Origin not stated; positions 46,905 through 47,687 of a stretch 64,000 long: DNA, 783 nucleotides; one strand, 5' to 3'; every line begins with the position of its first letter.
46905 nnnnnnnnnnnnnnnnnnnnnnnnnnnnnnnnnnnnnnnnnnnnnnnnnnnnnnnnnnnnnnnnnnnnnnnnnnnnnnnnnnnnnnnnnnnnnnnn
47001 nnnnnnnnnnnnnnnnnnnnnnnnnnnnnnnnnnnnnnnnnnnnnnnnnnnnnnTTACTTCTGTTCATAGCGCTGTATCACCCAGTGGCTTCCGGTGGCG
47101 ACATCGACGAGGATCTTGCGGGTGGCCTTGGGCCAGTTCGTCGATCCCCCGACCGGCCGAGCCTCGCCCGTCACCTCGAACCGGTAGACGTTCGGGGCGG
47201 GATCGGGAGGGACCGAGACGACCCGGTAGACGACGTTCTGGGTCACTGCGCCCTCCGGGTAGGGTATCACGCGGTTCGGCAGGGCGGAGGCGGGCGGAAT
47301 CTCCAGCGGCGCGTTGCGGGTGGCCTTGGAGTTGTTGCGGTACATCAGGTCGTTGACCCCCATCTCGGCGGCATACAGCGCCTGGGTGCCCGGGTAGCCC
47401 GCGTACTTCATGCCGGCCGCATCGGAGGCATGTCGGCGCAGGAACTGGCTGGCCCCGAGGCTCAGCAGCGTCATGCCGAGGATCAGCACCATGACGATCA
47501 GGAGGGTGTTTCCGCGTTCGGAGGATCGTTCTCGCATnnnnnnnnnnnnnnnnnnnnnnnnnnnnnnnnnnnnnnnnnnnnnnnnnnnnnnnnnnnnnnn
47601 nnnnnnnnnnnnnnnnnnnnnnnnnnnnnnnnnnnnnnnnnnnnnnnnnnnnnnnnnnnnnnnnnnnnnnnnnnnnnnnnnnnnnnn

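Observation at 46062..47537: Minor-pseudopilin operon embedded inside the lipoprotein array, about 23 kb from the main pilus/T2SS cluster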

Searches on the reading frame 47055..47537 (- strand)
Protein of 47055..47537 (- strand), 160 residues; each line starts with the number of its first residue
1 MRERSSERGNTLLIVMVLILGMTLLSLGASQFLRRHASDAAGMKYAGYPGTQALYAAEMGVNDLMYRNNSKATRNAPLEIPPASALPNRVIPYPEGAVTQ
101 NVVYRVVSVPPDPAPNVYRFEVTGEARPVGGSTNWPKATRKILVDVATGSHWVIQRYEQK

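Call 25: find_homologous_proteins(query=window:47055-47537:-, max_evalue=0.01)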
Query window:47055-47537:- (160 aa): 8 proteins with E <= 0.01 among 114 candidates.
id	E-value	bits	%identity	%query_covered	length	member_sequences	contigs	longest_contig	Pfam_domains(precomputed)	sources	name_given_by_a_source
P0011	8.5e-91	320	100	91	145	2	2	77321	-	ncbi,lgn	-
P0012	7.3e-50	187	60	93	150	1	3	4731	-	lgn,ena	-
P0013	2.3e-46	175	56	99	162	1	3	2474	-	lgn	-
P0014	6.4e-43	164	56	99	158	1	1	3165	-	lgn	-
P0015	2.9e-41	159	53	100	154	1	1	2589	-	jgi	-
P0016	4.8e-40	155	52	100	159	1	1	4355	-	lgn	-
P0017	1.6e-39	153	52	100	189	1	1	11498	-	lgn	-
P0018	3.2e-37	146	49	100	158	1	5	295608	-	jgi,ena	jgi:hypothetical protein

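Call 26: find_encoding_contigs(protein=P0011, flank=1000, max_places=3)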
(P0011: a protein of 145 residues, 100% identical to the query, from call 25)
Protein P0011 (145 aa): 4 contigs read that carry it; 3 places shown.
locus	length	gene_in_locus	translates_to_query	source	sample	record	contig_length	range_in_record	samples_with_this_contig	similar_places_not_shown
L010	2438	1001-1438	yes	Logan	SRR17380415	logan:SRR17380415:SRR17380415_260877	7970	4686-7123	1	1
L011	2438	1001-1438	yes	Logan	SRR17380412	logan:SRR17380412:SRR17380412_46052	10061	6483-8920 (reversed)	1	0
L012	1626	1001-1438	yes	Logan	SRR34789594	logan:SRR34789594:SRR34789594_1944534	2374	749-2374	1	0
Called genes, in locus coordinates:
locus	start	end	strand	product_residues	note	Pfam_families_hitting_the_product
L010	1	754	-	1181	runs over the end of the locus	PF08450:SGL (faint), PF01436:NHL (faint)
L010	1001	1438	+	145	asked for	-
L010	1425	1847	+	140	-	PF07963:N_methyl (weak)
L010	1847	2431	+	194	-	-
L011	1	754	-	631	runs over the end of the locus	?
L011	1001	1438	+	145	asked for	-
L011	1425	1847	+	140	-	PF07963:N_methyl (weak)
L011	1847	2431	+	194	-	-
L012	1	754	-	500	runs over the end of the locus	?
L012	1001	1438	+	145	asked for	-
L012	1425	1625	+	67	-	?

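Call 27: find_encoding_contigs(protein=P0017, flank=10000, max_places=3)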
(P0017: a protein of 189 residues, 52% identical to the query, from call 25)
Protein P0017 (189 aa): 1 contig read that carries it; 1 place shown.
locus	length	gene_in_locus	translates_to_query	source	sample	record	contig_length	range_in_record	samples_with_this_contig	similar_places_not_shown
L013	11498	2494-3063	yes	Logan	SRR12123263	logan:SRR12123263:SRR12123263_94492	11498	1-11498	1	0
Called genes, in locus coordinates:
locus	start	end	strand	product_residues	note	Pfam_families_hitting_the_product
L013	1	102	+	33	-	?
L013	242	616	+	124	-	PF01245:Ribosomal_L19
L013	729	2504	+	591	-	PF03415:Peptidase_C11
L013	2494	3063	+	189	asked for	-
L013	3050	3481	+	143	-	-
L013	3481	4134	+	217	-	-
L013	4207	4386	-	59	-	-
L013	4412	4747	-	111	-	-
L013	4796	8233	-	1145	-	PF08450:SGL (faint), PF01833:TIG (weak), PF01436:NHL (faint), PF24684:Vgb_lyase (weak), PF22807:TrAA12 (faint)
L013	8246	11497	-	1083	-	?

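Call 30: search_protein_families(library=pfam, alignment_id=A2, max_evalue=10)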
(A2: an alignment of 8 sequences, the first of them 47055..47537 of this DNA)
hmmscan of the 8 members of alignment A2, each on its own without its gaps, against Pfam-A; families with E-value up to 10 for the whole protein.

A. member 1, window:47055-47537:- (160 aa): 0 families

B. families by the number of members that match (of 8 scanned): 4 families
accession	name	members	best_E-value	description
PF11914.13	DUF3432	1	0.011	Domain of unknown function (DUF3432)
PF14341.11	PilX_N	1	0.068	PilX N-terminal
PF06863.17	DUF1254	1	0.087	Protein of unknown function (DUF1254)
PF13400.11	Tad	1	0.27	Putative Flp pilus-assembly TadE/G-like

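Call 37: search_solved_structures(query=A2, max_evalue=10, show_alignments=2)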
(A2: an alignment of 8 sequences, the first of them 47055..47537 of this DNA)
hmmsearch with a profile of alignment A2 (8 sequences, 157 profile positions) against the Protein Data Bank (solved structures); distinct sequences matched with E-value up to 10: 2.
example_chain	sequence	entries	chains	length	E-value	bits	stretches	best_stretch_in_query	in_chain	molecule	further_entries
2xbt_A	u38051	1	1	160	0.27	14.6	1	63-148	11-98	CELLULOSOMAL SCAFFOLDIN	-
2fpr_A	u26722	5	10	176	0.91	12.8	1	29-70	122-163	Histidine biosynthesis bifunctional protein hisB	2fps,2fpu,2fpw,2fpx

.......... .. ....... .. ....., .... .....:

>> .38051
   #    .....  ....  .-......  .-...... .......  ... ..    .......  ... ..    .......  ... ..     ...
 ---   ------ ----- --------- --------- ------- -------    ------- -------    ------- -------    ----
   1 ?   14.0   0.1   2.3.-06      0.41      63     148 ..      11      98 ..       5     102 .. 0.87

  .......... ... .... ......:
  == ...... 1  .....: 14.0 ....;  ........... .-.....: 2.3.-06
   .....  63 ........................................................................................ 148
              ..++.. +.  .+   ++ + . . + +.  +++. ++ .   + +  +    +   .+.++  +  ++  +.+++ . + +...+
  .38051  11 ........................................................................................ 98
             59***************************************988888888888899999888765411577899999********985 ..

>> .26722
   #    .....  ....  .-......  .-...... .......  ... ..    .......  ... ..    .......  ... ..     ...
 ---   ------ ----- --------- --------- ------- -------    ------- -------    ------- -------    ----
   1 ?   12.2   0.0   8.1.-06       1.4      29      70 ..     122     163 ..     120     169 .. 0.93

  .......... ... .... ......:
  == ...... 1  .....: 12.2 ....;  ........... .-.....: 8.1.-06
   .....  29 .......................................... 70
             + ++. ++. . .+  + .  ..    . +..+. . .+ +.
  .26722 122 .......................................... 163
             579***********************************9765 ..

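Call 39: predict_structure(alignment_id=A2)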
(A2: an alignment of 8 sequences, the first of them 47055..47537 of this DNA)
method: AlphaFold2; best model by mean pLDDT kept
length: 160 residues; sequences in the alignment: 8
mean_pLDDT: 76.0   pTM: 0.63
mean pLDDT of the five models: 76.0, 72.9, 72.7, 71.7, 69.4
residues with pLDDT >= 90: 39; 70-90: 65; 50-70: 43; < 50: 13
segments of 3 or more residues with pLDDT < 50: 1-3, 39-46
pLDDT, mean of each block of 10 residues (from residue 1): 53 69 58 51 55 88 89 71 85 76 92 91 89 75 89 85
secondary structure, 60 per line:
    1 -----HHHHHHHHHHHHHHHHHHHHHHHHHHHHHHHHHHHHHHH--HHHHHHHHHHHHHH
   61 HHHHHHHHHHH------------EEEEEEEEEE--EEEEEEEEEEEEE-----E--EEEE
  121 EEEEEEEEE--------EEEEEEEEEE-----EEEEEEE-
elements in order: H6-44 H47-71 E84-93 E96-108 E117-129 E138-147 E153-159

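Call 43: fold_search(model_id=the predicted structure, library=pdb)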
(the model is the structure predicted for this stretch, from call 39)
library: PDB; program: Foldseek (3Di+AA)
matches with E <= 10: 480; with E <= 0.001: 0
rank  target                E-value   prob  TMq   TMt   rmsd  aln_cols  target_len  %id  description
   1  7o5y_D                7.0e-02  0.57  0.31  0.35   7.2       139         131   14  PilA minor pilin of Streptococcus sanguinis type IV pili (released 2022-04-20)
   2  7o5y_A                1.1e-01  0.54  0.29  0.35   7.4       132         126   13  PilA minor pilin of Streptococcus sanguinis type IV pili (released 2022-04-20)
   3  5d9r                  1.3e-01  0.15  0.15  0.17  18.1        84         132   14  Crystal structure of a conserved domain in the intermembrane space region of the plastid division protein ARC6 (released 2015-11-11)
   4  3hx8_B                1.5e-01  0.87  0.25  0.31   4.1        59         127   12  Crystal structure of putative ketosteroid isomerase (NP_103587.1) from Mesorhizobium loti at 1.45 A resolution (released 2009-07-07)
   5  5had                  1.6e-01  0.12  0.15  0.17  18.1        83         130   14  Crystal structure of intermembrane space region of chloroplast protein ARC6 (released 2017-01-18)
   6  8fbd_C                1.7e-01  0.69  0.18  0.21   6.5        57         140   16  Crystal structure of OrfX1-OrfX3 complex from Clostridium botulinum E1 (released 2022-12-21)
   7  6iqt_D                1.9e-01  0.63  0.23  0.26   6.1        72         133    6  Crystal Structure of CagV, a VirB8 homolog of T4SS from Helicobacter pylori Strain 26695 (released 2019-11-13)
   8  3hx8_A                2.5e-01  0.80  0.25  0.29   4.6        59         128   12  Crystal structure of putative ketosteroid isomerase (NP_103587.1) from Mesorhizobium loti at 1.45 A resolution (released 2009-07-07)
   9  3hx8_C                2.7e-01  0.77  0.25  0.31   4.1        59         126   12  Crystal structure of putative ketosteroid isomerase (NP_103587.1) from Mesorhizobium loti at 1.45 A resolution (released 2009-07-07)
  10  7o5y_C                2.8e-01  0.30  0.27  0.32   7.4       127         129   13  PilA minor pilin of Streptococcus sanguinis type IV pili (released 2022-04-20)
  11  5i7j_A                4.0e-01  0.04  0.15  0.13  20.5       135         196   10  Crystal Structure of Human SPLUNC1 Disulfide Mutant M3 (I76C, V214C) (released 2016-05-18)
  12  8abw                  4.2e-01  0.14  0.21  0.15  15.0       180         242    9  Crystal structure of SpLdpA in complex with threo-DGPD (released 2023-02-01)
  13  8fbe_A                4.5e-01  0.44  0.18  0.20   6.8        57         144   16  Crystal structure of OrfX1 from Clostridium botulinum E1 (released 2022-12-21)
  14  4ovm_D                5.0e-01  0.57  0.24  0.29   5.6        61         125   15  Crystal structure of SgcJ protein from Streptomyces carzinostaticus (released 2013-12-25)
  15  8abt_B                5.0e-01  0.06  0.14  0.11  20.7       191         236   12  Crystal structure of NaLdpA in complex with the product analog Resveratrol (released 2023-02-01)
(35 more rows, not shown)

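Call 46: search_protein_representatives(alignment_id=A2)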
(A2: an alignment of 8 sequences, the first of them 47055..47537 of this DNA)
Query: 8 sequences, 157 profile positions. Proteins with E-value up to 0.001 (for the whole library): 65; up to 1e-10: 16; up to 1e-30: 4. The best 65 are listed.
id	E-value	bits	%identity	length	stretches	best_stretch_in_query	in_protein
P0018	5.7e-74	263.7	-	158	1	1-157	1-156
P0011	3.7e-65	235.1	-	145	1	16-157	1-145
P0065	4.8e-36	140.5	-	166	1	1-154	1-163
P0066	2.1e-35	138.5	-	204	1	1-156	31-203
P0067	5.1e-28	114.4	-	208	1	1-155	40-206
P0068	2.9e-27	112.0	-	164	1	1-156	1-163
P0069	1.5e-23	99.9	-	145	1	16-154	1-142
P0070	1.9e-14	70.4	-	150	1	13-156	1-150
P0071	1.9e-14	70.3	-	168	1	2-143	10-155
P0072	2.3e-14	70.0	-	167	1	2-154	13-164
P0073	9.4e-14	68.1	-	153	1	6-152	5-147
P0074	1.1e-13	67.9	-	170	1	3-155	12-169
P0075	1.3e-12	64.4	-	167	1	3-154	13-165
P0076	2.0e-12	63.8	-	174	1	5-155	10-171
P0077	1.8e-11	60.7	-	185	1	4-148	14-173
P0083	3.0e-09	53.5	-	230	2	3-69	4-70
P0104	2.3e-05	40.8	-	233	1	11-123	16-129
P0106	6.2e-05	39.4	-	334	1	6-119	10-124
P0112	1.5e-04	38.2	-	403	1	4-110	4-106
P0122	7.2e-04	36.0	-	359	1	11-134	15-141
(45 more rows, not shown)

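Call 48: search_protein_families(library=pfam, alignment_id=A3, max_evalue=0.01)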
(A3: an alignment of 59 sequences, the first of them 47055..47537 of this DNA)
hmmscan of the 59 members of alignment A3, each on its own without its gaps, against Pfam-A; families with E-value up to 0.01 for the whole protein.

A. member 1, window:47055-47537:- (160 aa): 0 families

B. families by the number of members that match (of 59 scanned): 5 families
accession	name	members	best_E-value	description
PF14341.11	PilX_N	12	5.9e-08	PilX N-terminal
PF15048.11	OSTbeta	2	9.7e-05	Organic solute transporter subunit beta protein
PF07483.16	W_rich_C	1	7.5e-21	Tryptophan-rich Synechocystis species C-terminal domain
PF05411.18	Peptidase_C32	1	0.00031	Equine arteritis virus putative proteinase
PF03608.18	EII-GUT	1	0.0019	PTS system enzyme II sorbitol-specific factor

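Call 55: find_related_loci(query=A2, collection=metagenome_contigs, flank=10000)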
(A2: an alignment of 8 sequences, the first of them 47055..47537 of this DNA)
Query A2 (160 aa) in metagenome_contigs; peptide patterns used: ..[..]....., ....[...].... (x = any residue, [..] = any of these).
84 stretches matched a pattern; 2 encode a relative of the query (tblastn E <= 1e-3); 2 distinct loci.
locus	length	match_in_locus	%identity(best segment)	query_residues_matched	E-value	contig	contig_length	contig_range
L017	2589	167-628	53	1-160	2e-49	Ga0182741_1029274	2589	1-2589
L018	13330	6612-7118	39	1-160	8e-31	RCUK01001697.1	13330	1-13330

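Call 67: list_cluster_members(proteins=[P0065, P0068, P0070, P0072, P0074, P0083, P0104, P0106, P0112, P0122])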
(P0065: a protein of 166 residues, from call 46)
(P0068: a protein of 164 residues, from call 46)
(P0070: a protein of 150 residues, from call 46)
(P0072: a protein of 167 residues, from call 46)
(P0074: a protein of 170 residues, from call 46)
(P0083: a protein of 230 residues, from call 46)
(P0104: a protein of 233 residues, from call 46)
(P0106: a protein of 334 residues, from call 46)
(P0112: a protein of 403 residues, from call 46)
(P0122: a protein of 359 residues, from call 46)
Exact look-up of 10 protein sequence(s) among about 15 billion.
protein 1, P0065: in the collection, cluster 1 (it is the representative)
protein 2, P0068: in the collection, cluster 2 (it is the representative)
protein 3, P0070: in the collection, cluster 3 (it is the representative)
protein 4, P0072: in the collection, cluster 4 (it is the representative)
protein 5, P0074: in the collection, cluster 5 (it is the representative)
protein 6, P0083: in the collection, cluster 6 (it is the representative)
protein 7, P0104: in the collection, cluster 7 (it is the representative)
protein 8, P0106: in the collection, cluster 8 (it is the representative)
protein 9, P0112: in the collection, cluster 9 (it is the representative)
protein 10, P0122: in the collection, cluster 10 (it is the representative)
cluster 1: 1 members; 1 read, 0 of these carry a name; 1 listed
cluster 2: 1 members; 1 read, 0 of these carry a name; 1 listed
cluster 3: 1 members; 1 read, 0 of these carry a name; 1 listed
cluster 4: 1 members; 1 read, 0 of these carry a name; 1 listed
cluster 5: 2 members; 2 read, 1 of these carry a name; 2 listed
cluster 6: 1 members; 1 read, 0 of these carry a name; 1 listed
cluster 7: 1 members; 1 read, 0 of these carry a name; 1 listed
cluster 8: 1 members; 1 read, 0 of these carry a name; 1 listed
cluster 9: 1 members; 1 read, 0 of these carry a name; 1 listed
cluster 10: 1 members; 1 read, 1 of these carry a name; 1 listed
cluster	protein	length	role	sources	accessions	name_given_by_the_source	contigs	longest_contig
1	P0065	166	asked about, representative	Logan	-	-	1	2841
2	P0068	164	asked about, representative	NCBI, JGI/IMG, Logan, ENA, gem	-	-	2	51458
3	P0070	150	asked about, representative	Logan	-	-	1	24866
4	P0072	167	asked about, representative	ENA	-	-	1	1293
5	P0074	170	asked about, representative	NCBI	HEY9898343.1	MAG TPA: hypothetical protein V6D00_04105 [Pantanalinema sp.]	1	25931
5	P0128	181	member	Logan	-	-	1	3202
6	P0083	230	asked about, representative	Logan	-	-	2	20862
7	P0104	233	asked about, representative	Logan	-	-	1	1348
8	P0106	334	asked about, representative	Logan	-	-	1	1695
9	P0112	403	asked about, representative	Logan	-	-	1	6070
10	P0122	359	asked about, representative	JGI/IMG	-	Tfp pilus assembly protein PilX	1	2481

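Call 68: find_encoding_contigs(protein=P0068, flank=10000, max_places=2)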
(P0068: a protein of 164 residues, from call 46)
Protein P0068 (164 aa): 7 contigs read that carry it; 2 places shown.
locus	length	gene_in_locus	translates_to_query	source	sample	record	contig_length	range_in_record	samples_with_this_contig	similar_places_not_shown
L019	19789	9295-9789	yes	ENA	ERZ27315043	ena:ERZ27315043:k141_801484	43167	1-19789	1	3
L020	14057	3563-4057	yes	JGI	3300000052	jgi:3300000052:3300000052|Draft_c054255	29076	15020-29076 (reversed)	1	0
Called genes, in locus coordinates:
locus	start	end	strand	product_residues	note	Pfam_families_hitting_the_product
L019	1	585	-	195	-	?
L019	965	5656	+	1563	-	PF05359:DUF748, PF13116:YhdP (faint), PF27051:TamB_N (faint), PF04357:TamB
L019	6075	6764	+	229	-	PF00072:Response_reg, PF00486:Trans_reg_C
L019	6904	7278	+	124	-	PF01245:Ribosomal_L19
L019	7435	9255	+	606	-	PF03415:Peptidase_C11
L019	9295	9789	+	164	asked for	-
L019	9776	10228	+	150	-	PF07963:N_methyl (weak)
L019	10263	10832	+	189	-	-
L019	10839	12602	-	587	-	PF05157:MshEN, PF00437:T2SSE, PF13401:AAA_22 (weak)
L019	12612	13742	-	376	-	PF11356:T2SSC (weak)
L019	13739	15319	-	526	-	PF11104:PilM_2, PF05137:PilN (weak)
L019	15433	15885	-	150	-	-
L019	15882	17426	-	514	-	PF28597:T2SSF_N (weak), PF00482:T2SSF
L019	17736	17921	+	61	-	-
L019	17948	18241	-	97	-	-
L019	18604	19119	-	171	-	-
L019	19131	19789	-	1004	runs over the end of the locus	PF01833:TIG (weak)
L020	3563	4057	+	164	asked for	-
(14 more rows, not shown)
